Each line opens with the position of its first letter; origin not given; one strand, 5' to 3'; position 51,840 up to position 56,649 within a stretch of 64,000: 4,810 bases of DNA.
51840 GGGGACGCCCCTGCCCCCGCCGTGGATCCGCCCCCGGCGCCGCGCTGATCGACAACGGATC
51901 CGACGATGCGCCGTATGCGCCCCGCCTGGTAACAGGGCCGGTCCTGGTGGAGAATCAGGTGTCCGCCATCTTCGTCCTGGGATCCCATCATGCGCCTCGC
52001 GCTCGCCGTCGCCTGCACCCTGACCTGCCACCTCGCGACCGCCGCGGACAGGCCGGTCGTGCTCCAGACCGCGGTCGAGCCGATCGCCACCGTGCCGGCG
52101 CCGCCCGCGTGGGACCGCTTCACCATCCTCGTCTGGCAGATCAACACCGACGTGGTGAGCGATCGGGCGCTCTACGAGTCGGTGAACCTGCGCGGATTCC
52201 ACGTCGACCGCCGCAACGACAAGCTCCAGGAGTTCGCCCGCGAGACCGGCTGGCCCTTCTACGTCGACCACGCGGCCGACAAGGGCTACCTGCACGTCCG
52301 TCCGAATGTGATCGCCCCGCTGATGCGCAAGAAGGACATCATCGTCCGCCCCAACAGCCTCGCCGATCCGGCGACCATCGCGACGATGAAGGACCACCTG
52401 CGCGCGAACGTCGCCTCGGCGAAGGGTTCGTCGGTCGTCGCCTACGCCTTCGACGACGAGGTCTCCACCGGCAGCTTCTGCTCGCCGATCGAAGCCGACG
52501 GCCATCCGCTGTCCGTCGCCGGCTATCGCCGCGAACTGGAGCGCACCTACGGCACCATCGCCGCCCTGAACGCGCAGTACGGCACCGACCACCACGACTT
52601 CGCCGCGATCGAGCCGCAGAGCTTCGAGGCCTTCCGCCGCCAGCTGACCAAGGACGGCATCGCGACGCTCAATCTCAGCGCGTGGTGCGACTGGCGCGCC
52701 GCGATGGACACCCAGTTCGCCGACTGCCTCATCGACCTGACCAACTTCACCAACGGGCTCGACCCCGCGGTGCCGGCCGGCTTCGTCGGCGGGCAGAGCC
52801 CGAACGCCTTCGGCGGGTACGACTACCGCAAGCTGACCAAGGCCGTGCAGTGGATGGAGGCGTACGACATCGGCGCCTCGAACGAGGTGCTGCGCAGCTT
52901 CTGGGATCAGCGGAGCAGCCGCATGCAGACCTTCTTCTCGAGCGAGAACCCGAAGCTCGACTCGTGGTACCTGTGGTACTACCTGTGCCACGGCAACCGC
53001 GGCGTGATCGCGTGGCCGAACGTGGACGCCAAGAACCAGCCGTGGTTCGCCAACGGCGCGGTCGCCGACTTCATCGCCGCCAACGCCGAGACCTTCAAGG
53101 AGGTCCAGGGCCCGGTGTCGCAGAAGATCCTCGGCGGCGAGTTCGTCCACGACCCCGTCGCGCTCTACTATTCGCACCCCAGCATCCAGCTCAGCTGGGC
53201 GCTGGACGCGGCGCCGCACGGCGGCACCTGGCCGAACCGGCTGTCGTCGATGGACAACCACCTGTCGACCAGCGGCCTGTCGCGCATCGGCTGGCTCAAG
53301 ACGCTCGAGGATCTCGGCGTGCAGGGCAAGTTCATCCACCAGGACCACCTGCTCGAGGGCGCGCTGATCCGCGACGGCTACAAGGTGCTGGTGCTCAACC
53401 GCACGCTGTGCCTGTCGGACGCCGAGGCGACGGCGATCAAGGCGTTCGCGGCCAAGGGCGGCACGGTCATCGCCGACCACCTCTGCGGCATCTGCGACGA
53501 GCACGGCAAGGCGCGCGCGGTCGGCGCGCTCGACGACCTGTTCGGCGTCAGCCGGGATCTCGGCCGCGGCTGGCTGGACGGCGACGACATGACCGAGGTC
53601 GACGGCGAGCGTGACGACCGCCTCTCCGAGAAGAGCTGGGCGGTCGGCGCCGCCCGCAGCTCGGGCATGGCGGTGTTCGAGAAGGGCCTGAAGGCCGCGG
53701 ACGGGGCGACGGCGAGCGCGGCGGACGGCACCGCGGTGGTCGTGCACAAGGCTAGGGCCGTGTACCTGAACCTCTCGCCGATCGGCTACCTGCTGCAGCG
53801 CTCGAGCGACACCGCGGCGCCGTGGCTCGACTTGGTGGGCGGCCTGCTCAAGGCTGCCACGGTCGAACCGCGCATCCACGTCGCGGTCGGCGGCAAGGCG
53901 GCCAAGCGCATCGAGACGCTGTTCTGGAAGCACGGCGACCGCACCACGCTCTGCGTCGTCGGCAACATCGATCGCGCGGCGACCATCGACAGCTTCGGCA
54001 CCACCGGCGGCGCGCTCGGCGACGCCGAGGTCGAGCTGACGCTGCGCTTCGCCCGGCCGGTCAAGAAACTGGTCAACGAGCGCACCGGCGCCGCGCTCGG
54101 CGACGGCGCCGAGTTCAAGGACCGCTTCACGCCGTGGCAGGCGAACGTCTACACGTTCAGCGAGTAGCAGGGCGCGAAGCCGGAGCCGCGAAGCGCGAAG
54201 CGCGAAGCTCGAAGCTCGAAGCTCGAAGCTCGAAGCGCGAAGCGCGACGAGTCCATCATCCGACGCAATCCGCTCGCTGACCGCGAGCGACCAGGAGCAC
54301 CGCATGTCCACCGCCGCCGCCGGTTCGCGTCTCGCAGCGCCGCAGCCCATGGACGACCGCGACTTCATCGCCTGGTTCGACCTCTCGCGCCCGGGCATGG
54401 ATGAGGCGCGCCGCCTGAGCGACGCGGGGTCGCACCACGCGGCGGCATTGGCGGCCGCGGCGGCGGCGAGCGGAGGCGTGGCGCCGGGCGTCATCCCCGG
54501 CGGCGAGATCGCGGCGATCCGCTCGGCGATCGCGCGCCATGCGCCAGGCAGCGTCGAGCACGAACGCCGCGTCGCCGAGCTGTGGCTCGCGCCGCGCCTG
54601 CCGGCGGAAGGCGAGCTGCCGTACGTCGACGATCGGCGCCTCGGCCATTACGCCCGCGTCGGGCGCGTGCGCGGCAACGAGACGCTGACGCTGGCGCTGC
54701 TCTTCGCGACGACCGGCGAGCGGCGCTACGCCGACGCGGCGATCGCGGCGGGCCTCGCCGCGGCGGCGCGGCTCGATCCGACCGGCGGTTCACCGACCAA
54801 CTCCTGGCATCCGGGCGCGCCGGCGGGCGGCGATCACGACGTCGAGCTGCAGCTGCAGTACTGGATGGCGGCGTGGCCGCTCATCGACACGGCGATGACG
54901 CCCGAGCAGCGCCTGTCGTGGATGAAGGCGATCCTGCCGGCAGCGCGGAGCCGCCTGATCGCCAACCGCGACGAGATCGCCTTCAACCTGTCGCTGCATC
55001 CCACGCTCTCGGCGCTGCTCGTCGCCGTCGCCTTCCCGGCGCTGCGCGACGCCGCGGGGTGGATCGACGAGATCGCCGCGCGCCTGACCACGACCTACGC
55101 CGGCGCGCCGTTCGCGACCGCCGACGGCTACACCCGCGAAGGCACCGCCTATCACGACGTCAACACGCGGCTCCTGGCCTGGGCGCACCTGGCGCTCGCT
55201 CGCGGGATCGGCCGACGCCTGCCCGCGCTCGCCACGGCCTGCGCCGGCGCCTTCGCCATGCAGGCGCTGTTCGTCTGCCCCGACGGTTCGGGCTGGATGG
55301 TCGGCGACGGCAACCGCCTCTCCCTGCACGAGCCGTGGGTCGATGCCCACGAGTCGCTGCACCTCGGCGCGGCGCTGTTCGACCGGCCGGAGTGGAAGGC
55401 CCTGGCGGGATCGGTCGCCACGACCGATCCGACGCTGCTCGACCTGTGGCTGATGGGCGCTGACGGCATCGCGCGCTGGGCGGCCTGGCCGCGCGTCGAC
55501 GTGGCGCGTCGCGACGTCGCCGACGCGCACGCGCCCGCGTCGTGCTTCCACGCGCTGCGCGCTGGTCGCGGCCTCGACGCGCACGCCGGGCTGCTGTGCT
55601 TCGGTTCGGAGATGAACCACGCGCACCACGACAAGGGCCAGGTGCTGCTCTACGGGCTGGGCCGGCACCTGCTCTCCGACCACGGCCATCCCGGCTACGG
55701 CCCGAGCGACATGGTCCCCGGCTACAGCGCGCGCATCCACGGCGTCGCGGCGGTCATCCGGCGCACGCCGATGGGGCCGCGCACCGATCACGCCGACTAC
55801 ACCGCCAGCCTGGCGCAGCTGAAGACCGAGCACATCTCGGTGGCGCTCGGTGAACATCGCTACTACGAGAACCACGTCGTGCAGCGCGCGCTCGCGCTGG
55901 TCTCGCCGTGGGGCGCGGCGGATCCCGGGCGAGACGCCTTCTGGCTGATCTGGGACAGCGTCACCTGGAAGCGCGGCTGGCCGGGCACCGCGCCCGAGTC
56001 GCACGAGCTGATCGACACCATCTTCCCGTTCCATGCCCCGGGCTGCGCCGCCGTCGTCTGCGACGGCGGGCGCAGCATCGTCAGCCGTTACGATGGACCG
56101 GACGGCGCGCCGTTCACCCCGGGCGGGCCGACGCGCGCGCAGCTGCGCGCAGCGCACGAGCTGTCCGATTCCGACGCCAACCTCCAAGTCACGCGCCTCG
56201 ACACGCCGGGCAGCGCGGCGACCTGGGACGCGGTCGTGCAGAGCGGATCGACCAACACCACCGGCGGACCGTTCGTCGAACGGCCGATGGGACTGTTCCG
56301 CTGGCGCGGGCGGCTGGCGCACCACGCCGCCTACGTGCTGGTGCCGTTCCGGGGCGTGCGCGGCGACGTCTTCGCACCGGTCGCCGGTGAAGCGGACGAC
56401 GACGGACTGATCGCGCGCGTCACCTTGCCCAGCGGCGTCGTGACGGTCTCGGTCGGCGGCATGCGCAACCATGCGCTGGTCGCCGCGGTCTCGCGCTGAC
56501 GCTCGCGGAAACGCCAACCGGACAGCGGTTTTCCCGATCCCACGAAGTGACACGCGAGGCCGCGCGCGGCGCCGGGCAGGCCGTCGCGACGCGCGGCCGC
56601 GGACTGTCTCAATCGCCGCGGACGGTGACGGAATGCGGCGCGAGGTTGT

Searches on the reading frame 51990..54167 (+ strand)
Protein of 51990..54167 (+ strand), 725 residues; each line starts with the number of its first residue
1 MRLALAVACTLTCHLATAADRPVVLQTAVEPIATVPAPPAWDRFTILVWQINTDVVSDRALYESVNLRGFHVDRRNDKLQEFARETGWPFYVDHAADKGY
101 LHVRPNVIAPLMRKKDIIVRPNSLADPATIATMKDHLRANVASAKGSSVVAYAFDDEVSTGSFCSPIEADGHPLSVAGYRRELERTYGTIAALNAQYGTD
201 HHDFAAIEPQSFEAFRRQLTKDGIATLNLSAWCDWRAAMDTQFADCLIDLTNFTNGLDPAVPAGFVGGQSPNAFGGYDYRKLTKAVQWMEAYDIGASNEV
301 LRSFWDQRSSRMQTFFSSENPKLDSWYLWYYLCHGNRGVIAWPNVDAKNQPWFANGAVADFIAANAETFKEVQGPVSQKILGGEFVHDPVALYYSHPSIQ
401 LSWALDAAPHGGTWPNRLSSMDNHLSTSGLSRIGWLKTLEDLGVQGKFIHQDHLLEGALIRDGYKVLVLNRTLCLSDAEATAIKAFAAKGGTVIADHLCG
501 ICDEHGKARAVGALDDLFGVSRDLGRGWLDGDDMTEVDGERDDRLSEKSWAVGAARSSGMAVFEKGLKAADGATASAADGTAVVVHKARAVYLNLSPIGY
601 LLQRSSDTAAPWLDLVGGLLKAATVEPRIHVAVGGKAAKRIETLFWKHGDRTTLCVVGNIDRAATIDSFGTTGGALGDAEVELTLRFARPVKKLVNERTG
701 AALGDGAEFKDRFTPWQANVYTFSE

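Call 12: search_protein_families(library=pfam, proteins=[window:51990-54167:+], max_evalue=0.001)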
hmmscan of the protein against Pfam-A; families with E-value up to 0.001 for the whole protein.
window:51990-54167:+ (725 aa): 1 family
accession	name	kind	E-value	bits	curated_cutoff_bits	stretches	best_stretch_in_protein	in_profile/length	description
PF08532.16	Glyco_hydro_42M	-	1.5e-07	31.6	25.8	1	435-551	35-146/207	Beta-galactosidase trimerisation domain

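Call 83: search_solved_structures(query=window:51990-54167:+, max_evalue=0.01)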
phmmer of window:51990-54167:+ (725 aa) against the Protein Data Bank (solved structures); distinct sequences matched with E-value up to 0.01: 1.
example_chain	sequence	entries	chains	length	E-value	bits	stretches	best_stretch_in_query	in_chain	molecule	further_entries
6t5o_AAA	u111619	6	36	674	0.0053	18.2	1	419-520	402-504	Glyco_hydro_42M domain-containing protein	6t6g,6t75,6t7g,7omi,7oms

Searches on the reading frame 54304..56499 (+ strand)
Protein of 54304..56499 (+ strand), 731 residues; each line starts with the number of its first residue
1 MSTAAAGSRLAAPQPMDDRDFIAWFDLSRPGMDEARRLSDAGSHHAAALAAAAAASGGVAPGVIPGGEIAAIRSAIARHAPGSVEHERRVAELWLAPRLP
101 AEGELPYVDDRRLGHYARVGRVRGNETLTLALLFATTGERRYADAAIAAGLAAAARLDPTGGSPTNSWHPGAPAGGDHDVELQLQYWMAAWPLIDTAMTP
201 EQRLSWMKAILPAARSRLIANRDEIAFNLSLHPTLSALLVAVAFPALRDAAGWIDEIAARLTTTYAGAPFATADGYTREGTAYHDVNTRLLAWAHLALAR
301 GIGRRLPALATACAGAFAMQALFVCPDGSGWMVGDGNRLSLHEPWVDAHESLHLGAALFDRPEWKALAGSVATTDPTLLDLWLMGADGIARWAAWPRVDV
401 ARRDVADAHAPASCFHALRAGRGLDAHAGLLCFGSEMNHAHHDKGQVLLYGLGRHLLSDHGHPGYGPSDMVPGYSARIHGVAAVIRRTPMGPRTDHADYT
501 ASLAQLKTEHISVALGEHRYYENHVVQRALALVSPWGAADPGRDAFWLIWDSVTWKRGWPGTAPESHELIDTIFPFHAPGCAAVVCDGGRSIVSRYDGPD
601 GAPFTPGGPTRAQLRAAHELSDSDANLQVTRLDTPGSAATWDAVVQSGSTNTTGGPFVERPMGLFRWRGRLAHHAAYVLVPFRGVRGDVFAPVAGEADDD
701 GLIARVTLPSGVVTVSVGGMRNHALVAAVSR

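Call 12: search_protein_families(library=pfam, proteins=[window:54304-56499:+], max_evalue=0.001)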
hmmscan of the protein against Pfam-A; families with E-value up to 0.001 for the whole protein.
window:54304-56499:+ (731 aa): 0 families

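Call 81: search_solved_structures(query=window:54304-56499:+, max_evalue=0.01)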
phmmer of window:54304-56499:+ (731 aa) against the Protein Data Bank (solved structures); distinct sequences matched with E-value up to 0.01: 0.
